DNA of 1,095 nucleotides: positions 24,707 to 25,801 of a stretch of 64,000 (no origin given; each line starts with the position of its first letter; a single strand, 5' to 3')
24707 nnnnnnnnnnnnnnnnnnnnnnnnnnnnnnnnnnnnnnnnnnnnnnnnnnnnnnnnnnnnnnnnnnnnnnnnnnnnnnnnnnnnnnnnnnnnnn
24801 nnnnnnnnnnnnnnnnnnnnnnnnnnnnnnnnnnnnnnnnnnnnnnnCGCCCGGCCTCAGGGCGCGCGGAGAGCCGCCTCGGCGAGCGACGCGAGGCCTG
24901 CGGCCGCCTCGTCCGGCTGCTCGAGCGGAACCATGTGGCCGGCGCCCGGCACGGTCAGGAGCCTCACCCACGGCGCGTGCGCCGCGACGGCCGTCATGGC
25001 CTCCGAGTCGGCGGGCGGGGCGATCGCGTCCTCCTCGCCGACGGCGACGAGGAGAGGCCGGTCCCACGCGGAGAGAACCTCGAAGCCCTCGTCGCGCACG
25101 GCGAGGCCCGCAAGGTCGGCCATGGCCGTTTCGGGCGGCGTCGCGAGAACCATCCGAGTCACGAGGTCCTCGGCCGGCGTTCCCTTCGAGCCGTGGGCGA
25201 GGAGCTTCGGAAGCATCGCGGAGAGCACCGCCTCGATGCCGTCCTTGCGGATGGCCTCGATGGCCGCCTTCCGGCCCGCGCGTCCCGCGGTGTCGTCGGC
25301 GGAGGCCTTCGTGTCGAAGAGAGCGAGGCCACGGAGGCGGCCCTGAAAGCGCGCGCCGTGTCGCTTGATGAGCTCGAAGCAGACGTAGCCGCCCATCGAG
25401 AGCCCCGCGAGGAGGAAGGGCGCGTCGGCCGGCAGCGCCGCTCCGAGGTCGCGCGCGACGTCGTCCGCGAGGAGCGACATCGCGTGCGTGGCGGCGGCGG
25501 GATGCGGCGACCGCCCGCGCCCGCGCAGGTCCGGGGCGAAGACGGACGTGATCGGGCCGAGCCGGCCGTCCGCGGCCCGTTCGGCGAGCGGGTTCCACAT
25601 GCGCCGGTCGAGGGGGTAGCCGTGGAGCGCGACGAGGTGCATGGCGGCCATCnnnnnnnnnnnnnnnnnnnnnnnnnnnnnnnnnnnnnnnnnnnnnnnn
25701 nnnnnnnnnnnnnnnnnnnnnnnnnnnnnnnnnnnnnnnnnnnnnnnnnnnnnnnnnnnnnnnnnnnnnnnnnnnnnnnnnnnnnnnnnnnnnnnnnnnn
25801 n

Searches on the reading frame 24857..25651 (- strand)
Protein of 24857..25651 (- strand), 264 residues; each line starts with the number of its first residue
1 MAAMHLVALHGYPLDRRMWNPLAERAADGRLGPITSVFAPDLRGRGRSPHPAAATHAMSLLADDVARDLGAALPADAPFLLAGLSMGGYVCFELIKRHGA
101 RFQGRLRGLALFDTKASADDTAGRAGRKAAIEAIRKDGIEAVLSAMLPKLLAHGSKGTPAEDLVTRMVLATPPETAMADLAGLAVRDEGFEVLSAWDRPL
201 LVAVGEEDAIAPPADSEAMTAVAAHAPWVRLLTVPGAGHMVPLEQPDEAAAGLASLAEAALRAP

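Call 3: search_protein_families(library=pfam, proteins=[window:24857-25651:-], max_evalue=0.01)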
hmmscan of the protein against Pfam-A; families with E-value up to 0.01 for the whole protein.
window:24857-25651:- (264 aa): 5 families
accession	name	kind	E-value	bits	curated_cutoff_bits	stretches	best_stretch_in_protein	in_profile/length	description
PF12697.13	Abhydrolase_6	-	6.7e-19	69.8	26.3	1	6-250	1-215/217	Alpha/beta hydrolase family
PF00561.26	Abhydrolase_1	-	6.6e-15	55.9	25.8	1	5-245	2-244/245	alpha/beta hydrolase fold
PF12146.15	Hydrolase_4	-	9.5e-12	45.2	27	1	36-104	33-103/239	Serine aminopeptidase, S33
PF00975.26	Thioesterase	-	3.2e-07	31.2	26.4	1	35-129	28-116/226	Thioesterase domain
PF00326.27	Peptidase_S9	-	0.00025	21.1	22.6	0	196-242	143-190/213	Prolyl oligopeptidase family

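Call 4: search_protein_families(library=ncbifam, proteins=[window:24857-25651:-], max_evalue=0.01)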
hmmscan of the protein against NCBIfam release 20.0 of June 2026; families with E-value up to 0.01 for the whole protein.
window:24857-25651:- (264 aa): 15 families
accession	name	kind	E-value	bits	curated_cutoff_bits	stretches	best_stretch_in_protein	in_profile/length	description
NF051488.1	bifunc_PcaDC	exception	3.3e-24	85.7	390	1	15-258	24-251/375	bifunctional 3-oxoadipate enol-lactonase/4-carboxymuconolactone decarboxylase PcaDC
NF051487.1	bifunc_PcaCD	exception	1.1e-22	80.7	430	1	6-253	175-407/413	bifunctional 4-carboxymuconolactone decarboxylase/3-oxoadipate enol-lactonase PcaCD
TIGR02427.1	protocat_pcaD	equivalog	3.2e-21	75.8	255.85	1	15-253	25-246/251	3-oxoadipate enol-lactonase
NF011457.0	PRK14875.1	equivalog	3.6e-13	49.2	307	1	5-256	134-368/372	acetoin dehydrogenase dihydrolipoyllysine-residue acetyltransferase subunit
TIGR03695.1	menH_SHCHC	equivalog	6.6e-11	42.1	208.55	1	5-254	4-248/252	2-succinyl-6-hydroxy-2,4-cyclohexadiene-1-carboxylate synthase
TIGR01738.1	bioH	equivalog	1.6e-09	37.8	206.95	1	3-254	4-242/245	pimeloyl-ACP methyl ester esterase BioH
NF002043.0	PRK00870.1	subfamily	2.3e-06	27.3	265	1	185-257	227-298/302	haloalkane dehalogenase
NF004514.1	PRK05855.1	equivalog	8.8e-06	24.6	455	1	5-97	24-111/578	SDR family oxidoreductase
NF050089.1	i_nPHAscl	equivalog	4.2e-05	22.8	300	1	9-100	24-107/288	intracellular short-chain-length polyhydroxyalkanoate depolymerase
TIGR03056.1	bchO_mg_che_rel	equivalog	5.9e-05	22.2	172.55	1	193-253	216-273/278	alpha/beta fold hydrolase BchO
NF052610.1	macro_16_ester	equivalog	0.001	18.5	420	0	175-244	201-267/281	alpha/beta fold macrolide esterase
NF007954.0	PRK10673.1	equivalog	0.0013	18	399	0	189-248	187-243/255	esterase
NF008340.0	PRK11126.1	equivalog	0.0016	17.7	261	0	4-98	15-99/255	2-succinyl-6-hydroxy-2,4-cyclohexadiene-1-carboxylate synthase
NF007674.0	PRK10349.1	equivalog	0.002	17.8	449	1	3-104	13-101/256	pimeloyl-ACP methyl ester esterase BioH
TIGR03611.1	RutD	equivalog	0.0076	15.6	238.5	0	37-145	42-143/258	pyrimidine utilization protein D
